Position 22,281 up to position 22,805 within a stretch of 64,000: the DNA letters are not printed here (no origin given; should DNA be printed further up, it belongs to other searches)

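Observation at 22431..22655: Phage-encoded translation initiation factor IF-1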

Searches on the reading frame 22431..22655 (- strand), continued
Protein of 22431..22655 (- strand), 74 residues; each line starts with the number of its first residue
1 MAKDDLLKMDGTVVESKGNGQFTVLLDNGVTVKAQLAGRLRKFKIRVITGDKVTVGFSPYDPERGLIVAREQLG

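Call 19: find_encoding_contigs(protein=P0001, flank=5000, max_places=5)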
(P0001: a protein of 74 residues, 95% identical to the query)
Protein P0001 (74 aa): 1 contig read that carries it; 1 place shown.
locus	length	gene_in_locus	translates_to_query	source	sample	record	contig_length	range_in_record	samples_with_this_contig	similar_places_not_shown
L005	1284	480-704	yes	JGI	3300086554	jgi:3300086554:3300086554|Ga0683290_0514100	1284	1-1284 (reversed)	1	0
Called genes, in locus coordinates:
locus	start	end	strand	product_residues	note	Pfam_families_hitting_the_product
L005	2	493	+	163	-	?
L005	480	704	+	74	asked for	PF01176:eIF-1a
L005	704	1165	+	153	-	-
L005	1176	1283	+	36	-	?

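Call 27: list_cluster_members(proteins=[P0003, P0008, P0013, P0017, P0018, P0023, P0005, P0009, P0010, P0002])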
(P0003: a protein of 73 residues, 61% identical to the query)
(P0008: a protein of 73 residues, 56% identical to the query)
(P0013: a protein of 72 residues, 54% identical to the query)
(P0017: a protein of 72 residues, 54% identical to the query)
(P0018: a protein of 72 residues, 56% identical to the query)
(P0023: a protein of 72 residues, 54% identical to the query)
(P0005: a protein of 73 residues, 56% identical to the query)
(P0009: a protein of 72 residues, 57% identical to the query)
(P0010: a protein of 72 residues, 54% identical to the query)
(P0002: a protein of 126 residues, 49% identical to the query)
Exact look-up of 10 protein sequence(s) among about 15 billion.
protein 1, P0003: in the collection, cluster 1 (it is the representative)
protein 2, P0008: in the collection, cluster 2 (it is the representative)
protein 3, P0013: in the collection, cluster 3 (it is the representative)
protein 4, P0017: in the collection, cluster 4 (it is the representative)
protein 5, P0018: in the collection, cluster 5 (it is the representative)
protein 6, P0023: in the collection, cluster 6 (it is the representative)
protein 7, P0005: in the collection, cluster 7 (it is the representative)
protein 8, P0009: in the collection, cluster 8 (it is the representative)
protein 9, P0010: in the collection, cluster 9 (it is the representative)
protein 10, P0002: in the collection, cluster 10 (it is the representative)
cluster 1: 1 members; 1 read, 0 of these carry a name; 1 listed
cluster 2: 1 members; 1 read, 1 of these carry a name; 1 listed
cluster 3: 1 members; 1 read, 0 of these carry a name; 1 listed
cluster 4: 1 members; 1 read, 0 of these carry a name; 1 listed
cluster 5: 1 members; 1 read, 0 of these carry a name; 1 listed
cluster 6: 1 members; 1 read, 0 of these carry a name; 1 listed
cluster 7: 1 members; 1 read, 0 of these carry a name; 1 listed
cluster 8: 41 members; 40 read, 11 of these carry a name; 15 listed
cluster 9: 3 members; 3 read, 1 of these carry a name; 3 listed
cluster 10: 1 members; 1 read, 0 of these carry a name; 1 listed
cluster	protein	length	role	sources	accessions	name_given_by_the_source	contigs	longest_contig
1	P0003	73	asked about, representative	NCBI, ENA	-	-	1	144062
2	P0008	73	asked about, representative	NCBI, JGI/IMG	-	translation initiation factor IF-1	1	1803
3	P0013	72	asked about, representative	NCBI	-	-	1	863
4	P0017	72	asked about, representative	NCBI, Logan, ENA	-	-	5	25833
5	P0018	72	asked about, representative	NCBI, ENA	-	-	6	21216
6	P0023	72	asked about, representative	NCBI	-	-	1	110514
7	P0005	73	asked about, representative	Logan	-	-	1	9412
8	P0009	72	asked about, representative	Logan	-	-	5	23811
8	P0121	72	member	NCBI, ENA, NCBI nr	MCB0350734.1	MAG: translation initiation factor IF-1 [Bdellovibrionales bacterium] | translation initiation factor IF-1 [Bdellovibrionales bacterium]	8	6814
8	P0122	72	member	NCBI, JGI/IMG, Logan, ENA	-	translation initiation factor IF-1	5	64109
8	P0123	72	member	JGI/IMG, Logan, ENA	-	translation initiation factor IF-1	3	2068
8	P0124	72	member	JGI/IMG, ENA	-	translation initiation factor IF-1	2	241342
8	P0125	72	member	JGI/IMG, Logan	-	translation initiation factor IF-1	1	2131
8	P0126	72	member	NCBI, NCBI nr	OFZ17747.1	MAG: translation initiation factor IF-1 [Bdellovibrionales bacterium RBG_16_40_8]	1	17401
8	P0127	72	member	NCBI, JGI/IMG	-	translation initiation factor IF-1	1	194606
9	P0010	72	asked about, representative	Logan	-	-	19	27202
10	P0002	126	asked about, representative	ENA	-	-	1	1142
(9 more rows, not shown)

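Call 36: find_related_loci(query=A1, collection=genome_contigs, flank=3000)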
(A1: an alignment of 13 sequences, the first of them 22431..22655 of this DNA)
Query A1 (74 aa) in genome_contigs; peptide patterns used: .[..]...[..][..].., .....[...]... (x = any residue, [..] = any of these).
324 stretches matched a pattern; 302 encode a relative of the query (tblastn E <= 1e-3); the best 80 are kept; 80 distinct loci.
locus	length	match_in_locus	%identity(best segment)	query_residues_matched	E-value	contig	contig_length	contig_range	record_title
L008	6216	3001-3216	61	1-72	2e-26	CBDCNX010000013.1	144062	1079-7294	MAG: Bdellovibrionales bacterium isolate 2e5f6fff-4bf3-4ea5-a5c7-239f1aeafdd0 genome assembly, contig: contig_13, whole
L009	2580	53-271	58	1-73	2e-26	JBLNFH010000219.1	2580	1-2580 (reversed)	MAG: Deltaproteobacteria bacterium isolate MAG51 PRJNA385547_bin29_renamed_218, whole genome shotgun sequence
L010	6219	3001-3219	58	1-73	2e-26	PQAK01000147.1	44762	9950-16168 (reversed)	MAG: Deltaproteobacteria bacterium isolate FeB_35 contig_18581, whole genome shotgun sequence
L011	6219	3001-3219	58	1-73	2e-26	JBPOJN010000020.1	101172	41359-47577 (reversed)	MAG: Myxococcota bacterium isolate MAG_483 c_000000619042, whole genome shotgun sequence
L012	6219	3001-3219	56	1-73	4e-26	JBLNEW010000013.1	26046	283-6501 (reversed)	MAG: Deltaproteobacteria bacterium isolate MAG62 PRJNA488683_bin1_renamed_12, whole genome shotgun sequence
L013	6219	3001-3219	56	1-73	4e-26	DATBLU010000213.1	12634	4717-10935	MAG TPA_asm: Candidatus Deferrimicrobiaceae bacterium isolate SMAG_U3980 k141_85982, whole genome shotgun sequence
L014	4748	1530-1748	55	1-73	6e-26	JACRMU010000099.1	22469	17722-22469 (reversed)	MAG: Deltaproteobacteria bacterium isolate NC_groundwater_1915_Pr3_S2p5_65_9 SR2-18-S2p5_coassembly_scaffold_237867, who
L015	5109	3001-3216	58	1-72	6e-26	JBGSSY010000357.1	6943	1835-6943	MAG: Bdellovibrionales bacterium isolate JTS-AC393 k141_4239095, whole genome shotgun sequence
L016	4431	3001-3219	56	1-73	8e-26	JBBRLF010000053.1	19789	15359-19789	MAG: candidate division WWE3 bacterium isolate La1_concoct.242 LA1C_C.242_k141_988690L_19789_cov_27.0000, whole genome s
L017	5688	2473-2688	56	1-72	1e-25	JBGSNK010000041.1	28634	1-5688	MAG: Bdellovibrionales bacterium isolate JTS-AC254 k141_1351389, whole genome shotgun sequence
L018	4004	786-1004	53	1-73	1e-25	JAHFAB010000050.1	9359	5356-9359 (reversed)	MAG: Bacteriovoracaceae bacterium isolate nzgw165 NODE_5540_length_9360_cov_2.663816, whole genome shotgun sequence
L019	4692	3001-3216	57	1-72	1e-25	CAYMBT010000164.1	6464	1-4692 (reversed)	MAG TPA_asm: uncultured Pseudobdellovibrionaceae bacterium isolate SRP319275_co1_106 genome assembly, contig: NODE_16799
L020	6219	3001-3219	55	1-73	2e-25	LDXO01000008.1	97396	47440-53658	MAG: Deltaproteobacteria bacterium CSP1-8 XU12_C0008, whole genome shotgun sequence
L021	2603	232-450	55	1-73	2e-25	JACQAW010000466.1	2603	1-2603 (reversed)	MAG: Deltaproteobacteria bacterium isolate NC_groundwater_926_Pr1_S-0.2um_57_13 Montesol18-Sp2_coassembly_scaffold_11073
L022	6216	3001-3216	57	1-72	4e-25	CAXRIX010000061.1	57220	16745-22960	MAG: Bdellovibrionales bacterium isolate YZ12B_2.97 genome assembly, contig: k141_109754, whole genome shotgun sequence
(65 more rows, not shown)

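Call 42: predict_structure(alignment_id=A1)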
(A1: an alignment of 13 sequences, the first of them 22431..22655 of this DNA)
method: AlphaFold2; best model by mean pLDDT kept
length: 74 residues; sequences in the alignment: 13
mean_pLDDT: 56.6   pTM: 0.47
mean pLDDT of the five models: 56.6, 55.6, 55.0, 54.8, 54.0
residues with pLDDT >= 90: 0; 70-90: 19; 50-70: 21; < 50: 34
segments of 3 or more residues with pLDDT < 50: 1-6, 40-44, 51-56, 58-66, 68-74
pLDDT, mean of each block of 10 residues (from residue 1): 52 72 74 62 50 47 46 38
secondary structure, 60 per line:
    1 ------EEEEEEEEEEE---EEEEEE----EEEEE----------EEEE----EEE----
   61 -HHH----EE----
elements in order: E7-17 E21-26 E31-35 E46-49 E54-56

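Call 50: predict_structure(alignment_id=A2)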
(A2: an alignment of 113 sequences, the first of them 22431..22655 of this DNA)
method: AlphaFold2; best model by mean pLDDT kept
length: 74 residues; sequences in the alignment: 113
mean_pLDDT: 78.2   pTM: 0.61
mean pLDDT of the five models: 78.2, 77.6, 76.6, 75.5, 46.1
residues with pLDDT >= 90: 6; 70-90: 54; 50-70: 10; < 50: 4
segments of 3 or more residues with pLDDT < 50: none
pLDDT, mean of each block of 10 residues (from residue 1): 68 83 88 82 76 83 79 49
secondary structure, 60 per line:
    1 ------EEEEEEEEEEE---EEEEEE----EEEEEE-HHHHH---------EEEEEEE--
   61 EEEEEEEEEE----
elements in order: E7-17 E21-26 E31-36 H38-42 E52-58 E61-70

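Call 54: fold_search(model_id=the predicted structure, library=pdb)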
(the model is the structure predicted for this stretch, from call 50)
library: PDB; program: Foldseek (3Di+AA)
matches with E <= 10: 1401; with E <= 0.001: 46
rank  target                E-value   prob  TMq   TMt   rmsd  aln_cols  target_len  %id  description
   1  2n8n_MODEL_1_A        1.9e-08  1.00  0.86  0.88   3.2        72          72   44  Solution structure of translation initiation factor (released 2016-10-26)
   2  4ql5_A                2.2e-08  1.00  0.87  0.94   1.0        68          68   44  Crystal structure of translation initiation factor IF-1 from Streptococcus pneumoniae TIGR4 (released 2014-07-02)
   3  9fco_I                3.0e-08  1.00  0.90  0.95   1.2        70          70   50  Structure of E. coli 30S-IF1-IF3-mRNA-Kasugamycin complex (released 2025-03-19)
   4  4ql5_B                5.4e-08  1.00  0.85  0.95   0.9        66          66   44  Crystal structure of translation initiation factor IF-1 from Streptococcus pneumoniae TIGR4 (released 2014-07-02)
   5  9h9h_X                5.4e-08  1.00  0.89  0.94   1.1        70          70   48  Complex 1 30S-IF1-IF2-IF3-GE81112 (released 2025-08-06)
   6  3i4o_B                5.7e-08  1.00  0.83  0.91   1.0        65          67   42  Crystal Structure of Translation Initiation Factor 1 from Mycobacterium tuberculosis (released 2010-02-23)
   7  3i4o_A                1.2e-07  1.00  0.83  0.90   1.0        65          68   42  Crystal Structure of Translation Initiation Factor 1 from Mycobacterium tuberculosis (released 2010-02-23)
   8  2n3s_MODEL_1_A        1.3e-07  1.00  0.79  0.81   3.3        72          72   46  NMR Assignments and structure of Translation initiation factor IF-1 from Burkholderia thailandensis E264. (released 2015-06-24)
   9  6c00_MODEL_1_A        1.8e-07  1.00  0.86  0.88   2.1        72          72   44  Solution structure of translation initiation factor 1 from Clostridium difficile (released 2019-01-16)
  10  2n78_MODEL_1_A        9.8e-07  1.00  0.74  0.76   4.4        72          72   46  NMR structure of IF1 from Pseudomonas aeruginosa (released 2016-09-07)
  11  1hr0_W                1.1e-06  1.00  0.88  0.92   1.7        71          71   39  CRYSTAL STRUCTURE OF INITIATION FACTOR IF1 BOUND TO THE 30S RIBOSOMAL SUBUNIT (released 2001-01-24)
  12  9dcn_MODEL_1_A        3.3e-06  1.00  0.78  0.73   3.4        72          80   42  Solution structure of the translation initiation factor IF-1 from Neisseria gonorrhoeae (NCCP11945). Seattle S (released 2024-10-16)
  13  8ppl_Iq               5.4e-06  1.00  0.83  0.61   1.0        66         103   24  MERS-CoV Nsp1 bound to the human 43S pre-initiation complex (released 2023-10-18)
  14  6zp4_G                6.8e-06  1.00  0.84  0.71   3.8        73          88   23  SARS-CoV-2 Nsp1 bound to a human 43S preinitiation ribosome complex - state 2 (released 2020-07-29)
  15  2nch_MODEL_1_A        9.1e-06  1.00  0.77  0.67   2.9        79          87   34  Solution structure of translation initiation factor IF1 from wolbachia endosymbiont strain TRS of Brugia malay (released 2017-04-05)
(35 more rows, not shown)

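Call 72: get_annotated_region(hit=H1, flank=300)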
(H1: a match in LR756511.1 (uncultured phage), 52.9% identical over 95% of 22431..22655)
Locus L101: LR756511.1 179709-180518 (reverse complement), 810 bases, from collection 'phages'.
description: uncultured phage genome assembly, chromosome: 1.
organism: uncultured phage (NCBI taxid 278008)
taxonomy: Viruses; environmental samples
host: -; source: metagenomic; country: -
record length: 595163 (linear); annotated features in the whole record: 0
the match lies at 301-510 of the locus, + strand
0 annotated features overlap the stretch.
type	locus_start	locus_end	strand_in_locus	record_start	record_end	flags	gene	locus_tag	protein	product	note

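Call 73: get_annotated_region(hit=H9, flank=300)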
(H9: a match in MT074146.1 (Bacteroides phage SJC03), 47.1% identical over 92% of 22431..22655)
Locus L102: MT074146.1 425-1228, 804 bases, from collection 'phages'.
description: Bacteroides phage SJC03, complete genome.
organism: Bacteroides phage SJC03 (NCBI taxid 2710505)
taxonomy: Viruses; Duplodnaviria; Heunggongvirae; Uroviricota; Caudoviricetes
host: Bacteroides thetaiotaomicron VPI-5494; source: primary sewage effluent collected as it entered a water treatment facility; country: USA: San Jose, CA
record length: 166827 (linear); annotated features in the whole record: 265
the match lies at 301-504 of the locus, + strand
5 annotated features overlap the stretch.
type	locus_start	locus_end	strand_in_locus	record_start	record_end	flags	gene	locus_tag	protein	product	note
CDS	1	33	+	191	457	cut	-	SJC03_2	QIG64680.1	hypothetical protein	-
CDS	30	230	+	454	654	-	-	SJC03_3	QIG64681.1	hypothetical protein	-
CDS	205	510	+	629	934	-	-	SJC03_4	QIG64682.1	hypothetical protein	-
CDS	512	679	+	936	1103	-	-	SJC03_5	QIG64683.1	hypothetical protein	-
CDS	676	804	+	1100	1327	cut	-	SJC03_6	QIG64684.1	hypothetical protein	-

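Call 74: get_annotated_region(hit=H13, flank=300)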
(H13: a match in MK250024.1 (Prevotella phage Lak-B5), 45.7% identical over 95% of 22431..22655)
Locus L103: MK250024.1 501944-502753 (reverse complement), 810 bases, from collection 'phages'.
description: MAG: Prevotella phage Lak-B5, complete genome.
organism: Prevotella phage Lak-B5 (NCBI taxid 2491287)
taxonomy: Viruses; Duplodnaviria; Heunggongvirae; Uroviricota; Caudoviricetes
host: Prevotella sp.; source: baboon feces; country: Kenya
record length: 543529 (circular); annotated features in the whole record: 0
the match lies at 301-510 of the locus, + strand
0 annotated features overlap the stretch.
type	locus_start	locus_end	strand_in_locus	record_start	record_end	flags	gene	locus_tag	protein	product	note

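Call 75: get_annotated_region(hit=H34, flank=300)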
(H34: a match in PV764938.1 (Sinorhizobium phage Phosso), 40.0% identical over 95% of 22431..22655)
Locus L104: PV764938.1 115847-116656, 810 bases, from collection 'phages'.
description: Sinorhizobium phage Phosso, complete genome.
organism: Sinorhizobium phage Phosso (NCBI taxid 3435197)
taxonomy: Viruses
host: Sinohrizobium meliloti NRRL L-50; source: soil; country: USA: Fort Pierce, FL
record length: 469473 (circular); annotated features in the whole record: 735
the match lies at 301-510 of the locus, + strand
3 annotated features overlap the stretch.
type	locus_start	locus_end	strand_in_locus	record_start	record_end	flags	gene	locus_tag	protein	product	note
CDS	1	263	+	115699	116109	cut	-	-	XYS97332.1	MutT-like nucleotide pyrophosphohydrolase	174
CDS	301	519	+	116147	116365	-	-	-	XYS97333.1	translation initiation factor IF-1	175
CDS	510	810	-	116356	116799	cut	-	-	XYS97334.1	hypothetical protein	176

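Call 76: get_annotated_region(hit=H32, flank=300)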
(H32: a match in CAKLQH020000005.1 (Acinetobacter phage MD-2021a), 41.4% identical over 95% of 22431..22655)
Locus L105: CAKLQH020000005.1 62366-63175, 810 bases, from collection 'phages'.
description: Acinetobacter phage MD-2021a strain 5899STDY8049191 genome assembly, contig: ERS3583567SCcontig000005, whole genome shotgun sequence.
organism: Acinetobacter phage MD-2021a (NCBI taxid 2899278)
taxonomy: Viruses; Duplodnaviria; Heunggongvirae; Uroviricota; Caudoviricetes
host: -; source: not known; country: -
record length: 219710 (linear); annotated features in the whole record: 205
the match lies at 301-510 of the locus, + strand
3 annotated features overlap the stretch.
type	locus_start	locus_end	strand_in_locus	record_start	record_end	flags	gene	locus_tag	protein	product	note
CDS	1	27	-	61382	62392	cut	gadX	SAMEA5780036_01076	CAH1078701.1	DNA-binding transcriptional regulator GadX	-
CDS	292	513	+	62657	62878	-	infA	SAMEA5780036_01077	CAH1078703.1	translation initiation factor IF-1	-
CDS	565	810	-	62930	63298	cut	-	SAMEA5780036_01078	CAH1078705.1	Uncharacterized protein conserved in bacteria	-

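Call 77: get_annotated_region(hit=H35, flank=300)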
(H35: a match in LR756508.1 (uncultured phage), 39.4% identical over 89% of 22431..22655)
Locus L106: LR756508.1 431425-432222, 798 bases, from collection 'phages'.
description: uncultured phage genome assembly, chromosome: 1.
organism: uncultured phage (NCBI taxid 278008)
taxonomy: Viruses; environmental samples
host: -; source: metagenomic; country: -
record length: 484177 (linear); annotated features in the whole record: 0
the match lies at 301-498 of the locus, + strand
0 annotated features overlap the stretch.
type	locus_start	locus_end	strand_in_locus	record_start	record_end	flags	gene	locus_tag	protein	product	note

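Call 78: get_annotated_region(hit=H2, flank=300)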
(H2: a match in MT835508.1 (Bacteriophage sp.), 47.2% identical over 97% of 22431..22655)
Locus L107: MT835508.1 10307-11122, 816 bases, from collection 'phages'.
description: UNVERIFIED: Bacteriophage sp. clone scaffold_68 genomic sequence.
organism: Bacteriophage sp. (NCBI taxid 38018)
taxonomy: Viruses
host: -; source: human fecal samples; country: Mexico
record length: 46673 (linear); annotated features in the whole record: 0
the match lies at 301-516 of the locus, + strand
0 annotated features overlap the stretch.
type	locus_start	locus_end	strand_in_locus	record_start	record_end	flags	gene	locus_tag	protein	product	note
